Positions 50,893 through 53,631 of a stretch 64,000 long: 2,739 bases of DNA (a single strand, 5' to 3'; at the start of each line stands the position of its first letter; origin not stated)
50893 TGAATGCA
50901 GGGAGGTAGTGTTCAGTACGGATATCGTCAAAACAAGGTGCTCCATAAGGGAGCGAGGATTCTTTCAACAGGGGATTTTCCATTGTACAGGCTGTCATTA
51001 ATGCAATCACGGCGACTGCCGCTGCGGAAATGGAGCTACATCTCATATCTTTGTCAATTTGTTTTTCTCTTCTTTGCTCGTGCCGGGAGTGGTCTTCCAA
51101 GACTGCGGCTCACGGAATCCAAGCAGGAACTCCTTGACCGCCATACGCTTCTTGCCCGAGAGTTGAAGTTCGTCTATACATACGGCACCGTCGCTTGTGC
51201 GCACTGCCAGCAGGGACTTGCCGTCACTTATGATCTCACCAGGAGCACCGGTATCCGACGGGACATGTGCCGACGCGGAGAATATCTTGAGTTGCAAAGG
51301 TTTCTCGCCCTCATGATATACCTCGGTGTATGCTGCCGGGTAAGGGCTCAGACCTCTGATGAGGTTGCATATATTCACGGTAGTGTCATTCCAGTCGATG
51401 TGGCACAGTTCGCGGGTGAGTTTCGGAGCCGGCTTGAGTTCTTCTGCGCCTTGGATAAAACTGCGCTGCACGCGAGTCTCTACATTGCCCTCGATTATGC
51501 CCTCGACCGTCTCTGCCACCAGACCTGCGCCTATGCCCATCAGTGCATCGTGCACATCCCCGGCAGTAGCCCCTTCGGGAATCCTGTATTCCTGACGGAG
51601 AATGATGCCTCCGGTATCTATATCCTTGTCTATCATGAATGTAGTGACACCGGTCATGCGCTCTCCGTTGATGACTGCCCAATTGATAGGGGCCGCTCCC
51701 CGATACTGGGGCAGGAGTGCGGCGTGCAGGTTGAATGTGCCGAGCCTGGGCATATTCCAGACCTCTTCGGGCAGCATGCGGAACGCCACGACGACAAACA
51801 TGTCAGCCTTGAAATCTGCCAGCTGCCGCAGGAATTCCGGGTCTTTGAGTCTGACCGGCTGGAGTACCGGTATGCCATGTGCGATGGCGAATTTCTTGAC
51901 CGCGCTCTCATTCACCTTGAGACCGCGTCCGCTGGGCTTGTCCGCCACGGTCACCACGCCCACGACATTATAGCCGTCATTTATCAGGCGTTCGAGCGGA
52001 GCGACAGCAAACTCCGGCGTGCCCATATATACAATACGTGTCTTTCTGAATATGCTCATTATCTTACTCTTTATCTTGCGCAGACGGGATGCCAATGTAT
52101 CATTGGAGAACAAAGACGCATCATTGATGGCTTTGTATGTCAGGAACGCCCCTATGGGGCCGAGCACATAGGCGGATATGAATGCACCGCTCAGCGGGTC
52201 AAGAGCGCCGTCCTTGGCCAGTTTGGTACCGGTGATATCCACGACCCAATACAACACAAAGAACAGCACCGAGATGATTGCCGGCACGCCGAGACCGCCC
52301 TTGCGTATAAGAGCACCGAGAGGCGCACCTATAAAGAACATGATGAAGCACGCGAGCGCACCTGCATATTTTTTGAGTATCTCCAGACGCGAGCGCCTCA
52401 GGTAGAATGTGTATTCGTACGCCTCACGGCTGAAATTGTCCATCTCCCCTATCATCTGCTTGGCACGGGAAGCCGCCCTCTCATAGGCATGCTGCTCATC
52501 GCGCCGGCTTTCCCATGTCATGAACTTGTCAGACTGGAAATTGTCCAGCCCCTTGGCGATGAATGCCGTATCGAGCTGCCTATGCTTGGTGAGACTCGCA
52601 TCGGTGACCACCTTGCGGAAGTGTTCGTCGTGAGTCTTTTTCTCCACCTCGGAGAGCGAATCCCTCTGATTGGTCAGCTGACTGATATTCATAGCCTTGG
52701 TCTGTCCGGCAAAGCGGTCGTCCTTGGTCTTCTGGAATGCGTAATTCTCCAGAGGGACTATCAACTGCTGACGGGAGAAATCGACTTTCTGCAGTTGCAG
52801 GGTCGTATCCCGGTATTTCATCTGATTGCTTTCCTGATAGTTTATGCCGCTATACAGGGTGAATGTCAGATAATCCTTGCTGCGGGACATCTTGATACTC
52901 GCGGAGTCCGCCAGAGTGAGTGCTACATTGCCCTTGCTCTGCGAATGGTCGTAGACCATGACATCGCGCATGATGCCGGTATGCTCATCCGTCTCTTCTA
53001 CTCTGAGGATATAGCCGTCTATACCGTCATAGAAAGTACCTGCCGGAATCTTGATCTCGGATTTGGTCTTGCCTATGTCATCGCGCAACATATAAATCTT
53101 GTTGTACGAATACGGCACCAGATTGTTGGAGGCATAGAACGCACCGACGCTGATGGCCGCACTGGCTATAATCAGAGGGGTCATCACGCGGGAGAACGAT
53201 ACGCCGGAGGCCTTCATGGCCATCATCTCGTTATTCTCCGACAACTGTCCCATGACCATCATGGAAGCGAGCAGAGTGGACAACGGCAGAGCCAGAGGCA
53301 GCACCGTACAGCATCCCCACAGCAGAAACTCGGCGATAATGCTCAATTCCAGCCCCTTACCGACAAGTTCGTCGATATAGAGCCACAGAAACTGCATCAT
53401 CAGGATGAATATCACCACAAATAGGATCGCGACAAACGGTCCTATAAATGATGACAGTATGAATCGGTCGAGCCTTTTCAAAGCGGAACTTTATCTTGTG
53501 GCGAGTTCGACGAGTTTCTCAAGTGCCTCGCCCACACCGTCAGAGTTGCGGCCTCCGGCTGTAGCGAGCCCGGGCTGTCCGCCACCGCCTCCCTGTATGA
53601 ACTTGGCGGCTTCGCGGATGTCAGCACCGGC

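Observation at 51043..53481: In-frame fusion of an LPS-export permease (LptF/G) to methionyl-tRNA formyltransferase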

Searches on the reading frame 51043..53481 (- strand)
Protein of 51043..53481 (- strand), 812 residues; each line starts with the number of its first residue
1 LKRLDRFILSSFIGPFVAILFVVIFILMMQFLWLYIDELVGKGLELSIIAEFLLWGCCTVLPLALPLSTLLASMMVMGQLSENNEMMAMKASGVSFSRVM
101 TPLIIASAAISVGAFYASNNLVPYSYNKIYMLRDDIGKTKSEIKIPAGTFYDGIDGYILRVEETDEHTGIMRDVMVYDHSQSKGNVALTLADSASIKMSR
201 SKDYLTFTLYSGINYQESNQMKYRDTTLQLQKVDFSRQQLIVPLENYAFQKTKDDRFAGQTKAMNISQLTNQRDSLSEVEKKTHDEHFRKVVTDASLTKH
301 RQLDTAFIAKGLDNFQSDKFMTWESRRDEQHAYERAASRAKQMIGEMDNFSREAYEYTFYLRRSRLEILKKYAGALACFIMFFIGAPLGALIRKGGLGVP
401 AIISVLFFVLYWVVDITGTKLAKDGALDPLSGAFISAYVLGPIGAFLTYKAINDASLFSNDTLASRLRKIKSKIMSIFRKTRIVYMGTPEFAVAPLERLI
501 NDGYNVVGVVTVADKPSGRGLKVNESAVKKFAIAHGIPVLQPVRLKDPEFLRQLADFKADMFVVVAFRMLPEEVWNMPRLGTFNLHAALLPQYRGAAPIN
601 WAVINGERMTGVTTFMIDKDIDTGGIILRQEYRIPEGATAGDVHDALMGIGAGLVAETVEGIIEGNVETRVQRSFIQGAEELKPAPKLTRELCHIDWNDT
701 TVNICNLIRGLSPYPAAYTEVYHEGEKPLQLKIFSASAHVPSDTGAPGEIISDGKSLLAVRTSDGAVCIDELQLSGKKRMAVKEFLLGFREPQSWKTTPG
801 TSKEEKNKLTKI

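Call 3: search_protein_families(library=pfam, proteins=[window:51043-53481:-], max_evalue=0.01)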
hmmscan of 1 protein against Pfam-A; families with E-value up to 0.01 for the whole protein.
window:51043-53481:- (812 aa): 3 families
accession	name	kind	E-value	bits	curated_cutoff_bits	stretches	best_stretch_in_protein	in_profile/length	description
PF03739.19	LptF_LptG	-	2.9e-65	221.1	27.9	1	6-449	1-352/353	Lipopolysaccharide export system permease LptF/LptG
PF00551.24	Formyl_trans_N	-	1.8e-31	109.7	26.1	1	482-647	2-169/181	Formyl transferase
PF02911.23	Formyl_trans_C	-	7.7e-24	84.2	21.1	1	687-789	1-99/100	Formyl transferase, C-terminal domain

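Call 4: search_protein_families(library=ncbifam, proteins=[window:51043-53481:-], max_evalue=0.01)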
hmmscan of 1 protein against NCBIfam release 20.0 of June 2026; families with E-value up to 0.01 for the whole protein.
window:51043-53481:- (812 aa): 9 families
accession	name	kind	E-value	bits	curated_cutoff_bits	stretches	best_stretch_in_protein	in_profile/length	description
TIGR00460.1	fmt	equivalog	7.5e-71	238.8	201.5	1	482-792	2-307/315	methionyl-tRNA formyltransferase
TIGR04407.1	LptF_YjgP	equivalog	3.3e-42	144.4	230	2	4-274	2-258/347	LPS export ABC transporter permease LptF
NF005414.0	PRK06988.1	equivalog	9.9e-42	143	316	1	480-775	2-288/311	formyltransferase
NF005998.1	PRK08125.1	equivalog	1.1e-38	133.1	777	1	490-773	10-280/649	bifunctional UDP-4-amino-4-deoxy-L-arabinose formyltransferase/UDP-glucuronic acid oxidase ArnA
TIGR04408.1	LptG_lptG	equivalog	6.6e-30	103.9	240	2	4-197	2-193/351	LPS export ABC transporter permease LptG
TIGR00639.1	PurN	equivalog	2.7e-09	36.8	150.1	1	549-660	70-182/192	phosphoribosylglycinamide formyltransferase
NF005755.0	PRK07579.1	equivalog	6.8e-09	35.9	238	1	582-712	88-214/245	dTDP-4-amino-4,6-dideoxyglucose formyltransferase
NF004684.0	PRK06027.1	subfamily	1.4e-07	31.5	223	1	547-661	154-269/286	formyltetrahydrofolate deformylase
TIGR00655.1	PurU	equivalog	3.2e-06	27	285.95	1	546-644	148-247/280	formyltetrahydrofolate deformylase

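Call 5: find_homologous_proteins(query=window:51043-53481:-, region=1-812)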
Query window:51043-53481:-, residues 1-812 (812 aa): 5280 proteins with E <= 0.001 among 8000 candidates; the best 120 are listed.
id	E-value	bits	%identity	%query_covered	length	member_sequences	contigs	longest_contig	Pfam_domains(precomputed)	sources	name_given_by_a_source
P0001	0.0e+0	1749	97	97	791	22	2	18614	PF00551.25,PF02911.24,PF03739.20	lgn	-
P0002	0.0e+0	1621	87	100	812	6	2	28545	PF00551.25,PF02911.24,PF03739.20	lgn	-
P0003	0.0e+0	1559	83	100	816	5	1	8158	PF00551.25,PF02911.24,PF03739.20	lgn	-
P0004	0.0e+0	1388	75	100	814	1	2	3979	PF00551.25,PF02911.24,PF03739.20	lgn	-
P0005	0.0e+0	1332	72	100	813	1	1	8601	PF00551.25,PF02911.24,PF03739.20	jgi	-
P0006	0.0e+0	1331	72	100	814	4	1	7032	PF00551.25,PF02911.24,PF03739.20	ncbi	-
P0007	0.0e+0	1325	71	100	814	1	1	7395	PF00551.25,PF02911.24,PF03739.20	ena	-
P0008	0.0e+0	1324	71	99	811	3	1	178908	PF00551.25,PF02911.24,PF03739.20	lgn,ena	-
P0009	0.0e+0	1322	71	100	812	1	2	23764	PF00551.25,PF02911.24,PF03739.20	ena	-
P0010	0.0e+0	1302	70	100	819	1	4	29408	PF00551.25,PF02911.24,PF03739.20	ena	-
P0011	0.0e+0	1290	69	100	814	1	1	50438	PF00551.25,PF02911.24,PF03739.20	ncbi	-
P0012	0.0e+0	1288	70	100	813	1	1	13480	PF00551.25,PF02911.24,PF03739.20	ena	-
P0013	0.0e+0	1270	67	99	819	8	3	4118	PF00551.25,PF02911.24,PF03739.20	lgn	-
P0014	0.0e+0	1263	68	100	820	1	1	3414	PF00551.25,PF02911.24,PF03739.20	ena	-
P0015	0.0e+0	1260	69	99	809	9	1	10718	PF00551.25,PF02911.24,PF03739.20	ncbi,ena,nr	ncbi:MAG: methionyl-tRNA formyltransferase [Bacteroidales bacterium]|nr:methionyl-tRNA formyltransfe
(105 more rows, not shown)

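Call 22: find_related_loci(query=window:51043-53481:-, collection=genome_contigs, flank=1500)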
Query window:51043-53481:- (812 aa) in genome_contigs; peptide patterns used: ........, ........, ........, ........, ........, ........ (x = any residue, [..] = any of these).
599 stretches matched a pattern (row limit reached: there are more); 589 encode a relative of the query (tblastn E <= 1e-3); the best 80 are kept; 80 distinct loci.
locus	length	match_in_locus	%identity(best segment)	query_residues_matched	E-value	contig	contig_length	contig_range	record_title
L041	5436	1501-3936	98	1-812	0e+0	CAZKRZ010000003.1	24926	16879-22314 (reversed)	MAG TPA_asm: uncultured Muribaculaceae bacterium isolate SRP313737_co1_265 genome assembly, contig: NODE_3128_length_249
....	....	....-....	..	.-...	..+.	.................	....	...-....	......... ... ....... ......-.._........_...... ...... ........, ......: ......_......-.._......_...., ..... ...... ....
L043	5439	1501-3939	68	1-808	0e+0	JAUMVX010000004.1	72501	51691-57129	MAG: Bacteroidia bacterium isolate S12M_St_80 NODE_157_length_72501_cov_17.433592, whole genome shotgun sequence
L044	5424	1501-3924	67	1-808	0e+0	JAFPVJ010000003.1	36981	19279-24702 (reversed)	MAG: Bacteroidales bacterium isolate RGIG1509 Goat_Abomasum-2__c47090, whole genome shotgun sequence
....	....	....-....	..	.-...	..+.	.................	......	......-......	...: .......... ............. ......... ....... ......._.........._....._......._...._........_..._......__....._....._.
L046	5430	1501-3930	66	1-810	0e+0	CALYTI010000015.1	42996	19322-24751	MAG: uncultured Bacteroidales bacterium isolate SRR7188237_bin.55_metaWRAP_v1.3_MAG genome assembly, contig: ERZ9280832.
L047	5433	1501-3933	64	1-812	0e+0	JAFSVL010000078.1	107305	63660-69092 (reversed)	MAG: Bacteroidales bacterium isolate RGIG3510 Goat_Rumen.Co__c2182808, whole genome shotgun sequence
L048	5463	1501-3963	65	1-812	0e+0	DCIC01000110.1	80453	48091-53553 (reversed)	MAG TPA_asm: Bacteroidales bacterium UBA1736 UBA1736_contig_1706, whole genome shotgun sequence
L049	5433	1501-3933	69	1-808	0e+0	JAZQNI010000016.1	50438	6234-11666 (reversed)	MAG: Candidatus Cryptobacteroides sp. isolate T1900045246_TH20190016.MAGScoT_cleanbin_000052 SGB_5638_k141_315126, whole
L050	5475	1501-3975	65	1-796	0e+0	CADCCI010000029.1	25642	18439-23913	MAG: uncultured Bacteroidia bacterium isolate RUG14513 genome assembly, contig: RUG14513_asm_29, whole genome shotgun se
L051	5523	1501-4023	64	1-796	0e+0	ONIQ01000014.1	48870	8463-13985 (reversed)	uncultured Bacteroidales bacterium isolate RUG345 genome assembly, contig: scaffold_429, whole genome shotgun sequence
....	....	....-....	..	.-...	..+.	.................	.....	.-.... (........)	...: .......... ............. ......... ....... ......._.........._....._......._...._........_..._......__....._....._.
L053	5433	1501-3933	64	1-805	0e+0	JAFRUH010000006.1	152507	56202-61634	MAG: Bacteroidales bacterium isolate RGIG2804 Goat_Omasum-6__c66468, whole genome shotgun sequence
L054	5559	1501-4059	63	1-811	0e+0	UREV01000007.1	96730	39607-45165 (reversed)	uncultured Bacteroides sp. isolate UMGS933 genome assembly, contig: NODE_150_length_96730_cov_9.367241, whole genome sho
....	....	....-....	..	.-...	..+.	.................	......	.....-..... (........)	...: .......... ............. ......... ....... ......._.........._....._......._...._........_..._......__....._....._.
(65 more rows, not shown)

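Call 36: search_solved_structures(query=window:51043-53481:-, max_evalue=0.00001, show_alignments=2)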
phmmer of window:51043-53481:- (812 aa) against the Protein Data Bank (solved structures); distinct sequences matched with E-value up to 0.00001: 52.
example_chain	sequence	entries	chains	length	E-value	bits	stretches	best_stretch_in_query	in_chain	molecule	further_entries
4iqf_A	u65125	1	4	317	7e-58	199.8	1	482-790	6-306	Methionyl-tRNA formyltransferase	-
5uai_A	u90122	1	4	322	7.1e-56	193.2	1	480-788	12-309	Methionyl-tRNA formyltransferase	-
1fmt_A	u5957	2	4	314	5.9e-55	190.1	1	481-791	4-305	METHIONYL-TRNA FMET FORMYLTRANSFERASE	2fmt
3tqq_A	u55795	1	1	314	7.2e-52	179.9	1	481-786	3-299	Methionyl-tRNA formyltransferase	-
3r8x_A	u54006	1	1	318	1.1e-51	179.3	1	480-791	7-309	Methionyl-tRNA formyltransferase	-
3q0i_A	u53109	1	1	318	1.6e-50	175.5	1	479-786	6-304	Methionyl-tRNA formyltransferase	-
5j63_A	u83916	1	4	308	2.5e-28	102.1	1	492-768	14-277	Bifunctional polymyxin resistance protein ArnA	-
1yrw_A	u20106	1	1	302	2.5e-28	102.1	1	493-769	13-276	protein ArnA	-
6pih_A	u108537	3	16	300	2.5e-28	102.1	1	493-768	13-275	Bifunctional polymyxin resistance protein ArnA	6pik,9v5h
2bln_A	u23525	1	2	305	2.6e-28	102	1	493-768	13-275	PROTEIN YFBG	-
1z7e_A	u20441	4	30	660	1.9e-27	99.2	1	493-769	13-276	protein ArnA | Bifunctional polymyxin resistance protein ArnA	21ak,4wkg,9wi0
8gjh_A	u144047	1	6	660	7.5e-25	90.6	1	496-769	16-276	Bifunctional polymyxin resistance protein ArnA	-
4qpc_A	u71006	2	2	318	2.7e-21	78.8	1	483-767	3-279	10-formyltetrahydrofolate dehydrogenase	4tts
4qpd_A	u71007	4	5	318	6.2e-21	77.6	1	483-767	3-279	10-formyltetrahydrofolate dehydrogenase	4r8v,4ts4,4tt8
1s3i_A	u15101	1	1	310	9e-21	77.1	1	487-786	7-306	10-formyltetrahydrofolate dehydrogenase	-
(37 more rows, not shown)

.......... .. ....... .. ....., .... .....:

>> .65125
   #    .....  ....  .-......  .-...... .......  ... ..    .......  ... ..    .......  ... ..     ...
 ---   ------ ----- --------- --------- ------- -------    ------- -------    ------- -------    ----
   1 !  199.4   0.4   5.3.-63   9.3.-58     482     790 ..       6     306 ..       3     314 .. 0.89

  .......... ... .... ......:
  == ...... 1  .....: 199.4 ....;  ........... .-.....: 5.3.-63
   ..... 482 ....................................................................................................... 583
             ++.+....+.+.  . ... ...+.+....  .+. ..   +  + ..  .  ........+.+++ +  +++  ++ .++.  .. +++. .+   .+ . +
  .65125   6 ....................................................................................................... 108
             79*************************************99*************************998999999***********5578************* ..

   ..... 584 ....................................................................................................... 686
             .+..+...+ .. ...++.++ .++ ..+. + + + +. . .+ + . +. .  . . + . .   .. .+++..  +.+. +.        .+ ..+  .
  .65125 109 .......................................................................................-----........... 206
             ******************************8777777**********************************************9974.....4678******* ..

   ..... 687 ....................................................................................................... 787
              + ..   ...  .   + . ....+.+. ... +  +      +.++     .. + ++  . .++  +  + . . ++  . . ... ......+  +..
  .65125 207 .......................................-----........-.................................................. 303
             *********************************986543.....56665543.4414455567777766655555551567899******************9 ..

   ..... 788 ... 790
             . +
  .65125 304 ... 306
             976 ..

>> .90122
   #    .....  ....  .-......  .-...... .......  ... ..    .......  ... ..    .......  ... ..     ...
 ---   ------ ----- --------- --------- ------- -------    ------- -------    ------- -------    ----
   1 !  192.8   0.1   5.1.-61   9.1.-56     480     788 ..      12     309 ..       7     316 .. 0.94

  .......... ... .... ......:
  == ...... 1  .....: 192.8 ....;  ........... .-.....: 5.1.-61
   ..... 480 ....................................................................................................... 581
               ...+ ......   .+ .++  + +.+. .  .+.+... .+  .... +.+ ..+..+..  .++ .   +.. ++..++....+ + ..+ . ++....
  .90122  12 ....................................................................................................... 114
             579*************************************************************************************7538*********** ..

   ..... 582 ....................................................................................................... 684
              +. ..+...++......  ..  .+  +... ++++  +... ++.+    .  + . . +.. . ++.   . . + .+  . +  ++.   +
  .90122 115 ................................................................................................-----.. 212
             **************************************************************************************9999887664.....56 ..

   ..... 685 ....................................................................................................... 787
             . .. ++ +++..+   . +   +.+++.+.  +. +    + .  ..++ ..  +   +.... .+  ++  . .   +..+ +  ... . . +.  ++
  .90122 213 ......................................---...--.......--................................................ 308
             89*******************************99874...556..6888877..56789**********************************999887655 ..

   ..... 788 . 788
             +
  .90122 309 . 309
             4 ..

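Call 69: search_protein_representatives(protein=window:51043-53481:-)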
Query: 812 residues. Proteins with E-value up to 0.001 (for the whole library): 47374; up to 1e-10: 22656; up to 1e-30: 5941. The best 150 are listed.
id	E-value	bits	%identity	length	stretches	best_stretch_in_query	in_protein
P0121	0.0e+00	1132.6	63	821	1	1-803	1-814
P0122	7.7e-240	814.8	49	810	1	1-793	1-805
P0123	3.8e-237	805.9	64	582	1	176-755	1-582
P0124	1.0e-205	701.9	45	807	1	18-788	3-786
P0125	7.3e-159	547.0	53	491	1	1-473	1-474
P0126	5.6e-123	428.3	63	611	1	322-630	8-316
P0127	7.6e-120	418.0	53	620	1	1-353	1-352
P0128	9.8e-119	414.3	75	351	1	475-722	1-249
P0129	3.5e-118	412.5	57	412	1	1-307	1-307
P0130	2.0e-108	380.2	41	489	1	1-470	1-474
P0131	5.6e-106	372.1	39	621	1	18-494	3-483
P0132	9.3e-106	371.4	57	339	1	478-794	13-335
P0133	5.5e-104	365.5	55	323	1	481-790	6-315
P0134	1.7e-103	363.9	55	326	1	122-432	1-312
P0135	9.5e-103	361.4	65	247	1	1-249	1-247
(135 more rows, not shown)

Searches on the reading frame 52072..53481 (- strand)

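Call 45: search_protein_families(library=ncbifam, proteins=[window:52072-53481:-], max_evalue=0.001)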
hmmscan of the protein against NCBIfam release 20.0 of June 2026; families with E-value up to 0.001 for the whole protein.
window:52072-53481:- (470 aa): 2 families
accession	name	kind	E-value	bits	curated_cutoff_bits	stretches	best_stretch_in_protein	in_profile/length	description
TIGR04407.1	LptF_YjgP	equivalog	4.1e-43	147.4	230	2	4-274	2-258/347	LPS export ABC transporter permease LptF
TIGR04408.1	LptG_lptG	equivalog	6e-31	107.4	240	2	4-197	2-193/351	LPS export ABC transporter permease LptG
